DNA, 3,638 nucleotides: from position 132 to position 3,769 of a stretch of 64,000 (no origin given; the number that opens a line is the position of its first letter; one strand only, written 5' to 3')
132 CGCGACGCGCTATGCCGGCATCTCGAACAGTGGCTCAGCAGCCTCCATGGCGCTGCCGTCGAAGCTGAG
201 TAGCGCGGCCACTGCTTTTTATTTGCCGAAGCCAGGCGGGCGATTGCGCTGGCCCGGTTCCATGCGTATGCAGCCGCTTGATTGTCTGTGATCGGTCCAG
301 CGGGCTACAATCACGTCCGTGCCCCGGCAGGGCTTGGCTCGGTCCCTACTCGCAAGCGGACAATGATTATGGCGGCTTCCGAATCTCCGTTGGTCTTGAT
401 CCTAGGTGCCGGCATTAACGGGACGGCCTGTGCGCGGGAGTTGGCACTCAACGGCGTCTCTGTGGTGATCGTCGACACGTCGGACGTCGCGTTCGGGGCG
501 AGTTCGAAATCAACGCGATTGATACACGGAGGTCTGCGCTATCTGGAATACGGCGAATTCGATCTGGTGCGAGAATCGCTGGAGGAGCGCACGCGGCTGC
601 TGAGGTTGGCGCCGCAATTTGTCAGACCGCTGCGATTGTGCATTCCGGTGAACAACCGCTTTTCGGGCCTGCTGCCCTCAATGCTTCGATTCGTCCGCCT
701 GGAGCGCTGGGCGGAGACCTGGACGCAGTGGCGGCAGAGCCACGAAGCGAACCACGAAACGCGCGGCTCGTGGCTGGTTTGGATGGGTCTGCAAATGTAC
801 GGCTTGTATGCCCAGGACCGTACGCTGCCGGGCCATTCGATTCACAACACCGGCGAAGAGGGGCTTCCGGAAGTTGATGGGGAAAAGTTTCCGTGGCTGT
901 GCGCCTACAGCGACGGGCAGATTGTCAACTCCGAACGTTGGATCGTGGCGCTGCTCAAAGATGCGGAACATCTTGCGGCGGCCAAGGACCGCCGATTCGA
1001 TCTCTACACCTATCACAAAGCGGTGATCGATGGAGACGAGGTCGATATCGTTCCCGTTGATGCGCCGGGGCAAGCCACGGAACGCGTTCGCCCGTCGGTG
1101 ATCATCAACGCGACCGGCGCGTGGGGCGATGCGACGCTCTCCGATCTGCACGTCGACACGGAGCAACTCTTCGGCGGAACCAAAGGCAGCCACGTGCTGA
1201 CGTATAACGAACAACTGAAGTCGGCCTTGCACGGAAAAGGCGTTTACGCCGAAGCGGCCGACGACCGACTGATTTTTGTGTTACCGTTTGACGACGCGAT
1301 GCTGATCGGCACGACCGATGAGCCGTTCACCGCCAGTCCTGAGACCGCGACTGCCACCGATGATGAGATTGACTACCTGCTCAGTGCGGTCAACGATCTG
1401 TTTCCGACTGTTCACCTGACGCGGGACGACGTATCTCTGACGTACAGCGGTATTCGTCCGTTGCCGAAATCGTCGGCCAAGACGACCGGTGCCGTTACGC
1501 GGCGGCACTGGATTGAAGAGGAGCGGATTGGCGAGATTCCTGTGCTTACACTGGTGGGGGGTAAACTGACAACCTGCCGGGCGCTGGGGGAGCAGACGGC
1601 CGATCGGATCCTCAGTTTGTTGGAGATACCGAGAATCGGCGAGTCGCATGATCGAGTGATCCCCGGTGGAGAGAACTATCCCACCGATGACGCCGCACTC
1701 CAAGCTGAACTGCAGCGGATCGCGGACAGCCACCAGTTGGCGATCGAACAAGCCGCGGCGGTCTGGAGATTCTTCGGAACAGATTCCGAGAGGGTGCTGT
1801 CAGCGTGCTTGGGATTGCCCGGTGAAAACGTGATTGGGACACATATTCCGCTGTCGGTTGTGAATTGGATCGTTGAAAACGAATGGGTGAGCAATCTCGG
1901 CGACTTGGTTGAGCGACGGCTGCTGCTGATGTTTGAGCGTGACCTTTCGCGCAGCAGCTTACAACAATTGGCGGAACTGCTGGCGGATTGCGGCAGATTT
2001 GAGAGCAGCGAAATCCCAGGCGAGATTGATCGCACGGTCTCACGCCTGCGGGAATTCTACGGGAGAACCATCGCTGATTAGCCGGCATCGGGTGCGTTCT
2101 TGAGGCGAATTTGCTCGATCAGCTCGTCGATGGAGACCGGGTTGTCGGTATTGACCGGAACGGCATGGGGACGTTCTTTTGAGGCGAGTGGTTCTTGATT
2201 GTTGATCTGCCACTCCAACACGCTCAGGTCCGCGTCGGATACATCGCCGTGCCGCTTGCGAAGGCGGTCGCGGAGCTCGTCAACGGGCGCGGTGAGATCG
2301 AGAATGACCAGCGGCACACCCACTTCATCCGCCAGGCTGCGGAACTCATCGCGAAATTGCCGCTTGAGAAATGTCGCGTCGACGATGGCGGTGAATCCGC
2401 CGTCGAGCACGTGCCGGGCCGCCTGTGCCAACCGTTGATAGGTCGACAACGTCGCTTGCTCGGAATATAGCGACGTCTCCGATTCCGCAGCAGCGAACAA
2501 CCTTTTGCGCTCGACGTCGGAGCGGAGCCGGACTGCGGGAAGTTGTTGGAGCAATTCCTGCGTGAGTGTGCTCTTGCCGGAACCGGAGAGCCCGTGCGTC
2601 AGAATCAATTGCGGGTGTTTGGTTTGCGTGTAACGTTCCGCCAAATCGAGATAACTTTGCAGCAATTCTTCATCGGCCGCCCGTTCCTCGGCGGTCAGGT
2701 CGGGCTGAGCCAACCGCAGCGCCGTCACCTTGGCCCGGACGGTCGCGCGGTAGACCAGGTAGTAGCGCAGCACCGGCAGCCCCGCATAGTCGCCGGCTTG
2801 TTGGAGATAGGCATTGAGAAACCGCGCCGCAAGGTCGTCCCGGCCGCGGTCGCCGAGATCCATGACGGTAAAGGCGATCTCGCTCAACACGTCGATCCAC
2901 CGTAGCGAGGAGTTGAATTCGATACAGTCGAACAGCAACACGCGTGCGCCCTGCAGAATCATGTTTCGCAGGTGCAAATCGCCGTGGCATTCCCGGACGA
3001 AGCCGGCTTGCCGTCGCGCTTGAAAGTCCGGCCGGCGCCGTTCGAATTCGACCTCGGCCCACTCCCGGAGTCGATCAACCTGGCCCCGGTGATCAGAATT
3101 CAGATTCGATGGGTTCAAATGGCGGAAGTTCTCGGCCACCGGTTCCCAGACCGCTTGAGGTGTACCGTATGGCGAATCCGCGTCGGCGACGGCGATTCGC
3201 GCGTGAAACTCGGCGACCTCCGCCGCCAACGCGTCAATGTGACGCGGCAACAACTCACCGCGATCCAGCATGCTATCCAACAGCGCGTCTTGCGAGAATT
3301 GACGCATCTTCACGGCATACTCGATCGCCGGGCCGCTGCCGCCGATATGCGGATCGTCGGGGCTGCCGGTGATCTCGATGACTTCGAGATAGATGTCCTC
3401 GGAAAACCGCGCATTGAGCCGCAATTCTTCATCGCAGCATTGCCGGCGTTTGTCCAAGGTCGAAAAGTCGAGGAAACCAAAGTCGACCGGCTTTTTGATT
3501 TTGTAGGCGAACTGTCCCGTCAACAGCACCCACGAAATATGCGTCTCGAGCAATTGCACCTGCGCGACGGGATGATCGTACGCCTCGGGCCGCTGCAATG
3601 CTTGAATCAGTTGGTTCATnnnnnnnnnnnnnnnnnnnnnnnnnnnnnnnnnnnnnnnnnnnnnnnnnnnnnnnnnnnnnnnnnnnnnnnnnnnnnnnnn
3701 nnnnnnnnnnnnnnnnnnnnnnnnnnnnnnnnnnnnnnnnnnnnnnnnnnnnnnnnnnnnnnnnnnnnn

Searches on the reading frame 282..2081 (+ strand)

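Call 37: search_protein_families(library=pfam, proteins=[window:282-2081:+], max_evalue=0.001)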
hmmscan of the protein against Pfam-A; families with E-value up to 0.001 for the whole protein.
window:282-2081:+ (599 aa): 3 families
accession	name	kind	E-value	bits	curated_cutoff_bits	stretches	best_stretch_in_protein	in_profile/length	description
PF01266.30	DAO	-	1.6e-38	133.6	27.9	1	38-404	2-322/353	FAD dependent oxidoreductase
PF16901.10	DAO_C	-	5.1e-06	26.8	31.4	1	456-569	4-117/126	C-terminal domain of alpha-glycerophosphate oxidase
PF13450.12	NAD_binding_8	-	2e-05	25.2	21.9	1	40-90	1-47/68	NAD(P)-binding Rossmann-like domain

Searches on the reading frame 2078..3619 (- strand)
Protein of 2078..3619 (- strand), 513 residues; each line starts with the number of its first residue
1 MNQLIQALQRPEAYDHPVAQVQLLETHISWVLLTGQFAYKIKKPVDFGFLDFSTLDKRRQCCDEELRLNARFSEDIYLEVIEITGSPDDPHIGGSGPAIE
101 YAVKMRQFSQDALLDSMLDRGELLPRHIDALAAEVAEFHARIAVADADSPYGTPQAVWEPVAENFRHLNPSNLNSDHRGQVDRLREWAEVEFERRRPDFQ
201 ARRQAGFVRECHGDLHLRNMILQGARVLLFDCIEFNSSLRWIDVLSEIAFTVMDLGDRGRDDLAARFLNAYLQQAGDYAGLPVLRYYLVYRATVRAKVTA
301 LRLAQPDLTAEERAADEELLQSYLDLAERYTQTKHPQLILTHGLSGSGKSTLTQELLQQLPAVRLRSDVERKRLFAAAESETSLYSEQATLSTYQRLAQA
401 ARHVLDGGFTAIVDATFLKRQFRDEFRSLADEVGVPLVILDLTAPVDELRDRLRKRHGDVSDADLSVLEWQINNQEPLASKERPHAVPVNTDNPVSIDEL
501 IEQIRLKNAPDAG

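Call 6: search_protein_families(library=pfam, proteins=[window:2078-3619:-], max_evalue=0.1)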
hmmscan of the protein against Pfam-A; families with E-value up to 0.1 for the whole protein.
window:2078-3619:- (513 aa): 14 families
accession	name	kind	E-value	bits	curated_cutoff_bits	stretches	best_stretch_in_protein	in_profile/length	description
PF13671.12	AAA_33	-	2.7e-35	122.2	27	1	338-478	1-143/143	AAA domain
PF06414.18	Zeta_toxin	-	2e-07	31.1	22.3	1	324-440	5-127/199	Zeta toxin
PF01636.29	APH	-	2.6e-06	27.8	23.2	1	121-279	86-234/239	Phosphotransferase enzyme family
PF13238.12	AAA_18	-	7.7e-06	26.8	29.4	1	339-457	1-112/128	AAA domain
PF13401.12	AAA_22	-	1.2e-05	26.1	27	1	334-440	3-90/130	AAA domain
PF08433.16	KTI12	-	3.4e-05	23.9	22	1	338-462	3-127/271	Chromatin associated protein KTI12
PF13191.12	AAA_16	-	0.00059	20.8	32.6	1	325-430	14-124/167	AAA ATPase domain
PF07931.18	CPT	-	0.00065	20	22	1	337-454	2-128/172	Chloramphenicol phosphotransferase-like protein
PF01443.25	Viral_helicase1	-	0.0022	18.3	21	1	339-370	1-36/228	Viral superfamily 1 RNA helicase core domain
PF25201.1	nSTAND6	-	0.003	18.1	27.7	1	330-363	12-45/148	Novel STAND NTPase 6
PF13207.12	AAA_17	-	0.0049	17.6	27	1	343-460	2-126/136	AAA domain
PF01583.26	APS_kinase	-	0.0059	17.1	21.1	1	338-450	4-115/152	Adenylylsulphate kinase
PF00931.28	NB-ARC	-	0.019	14.6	23.5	1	327-364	9-46/248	NB-ARC domain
PF24883.2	NPHP3_N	-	0.032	14.9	24.8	1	332-405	18-87/164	Nephrocystin 3, N-terminal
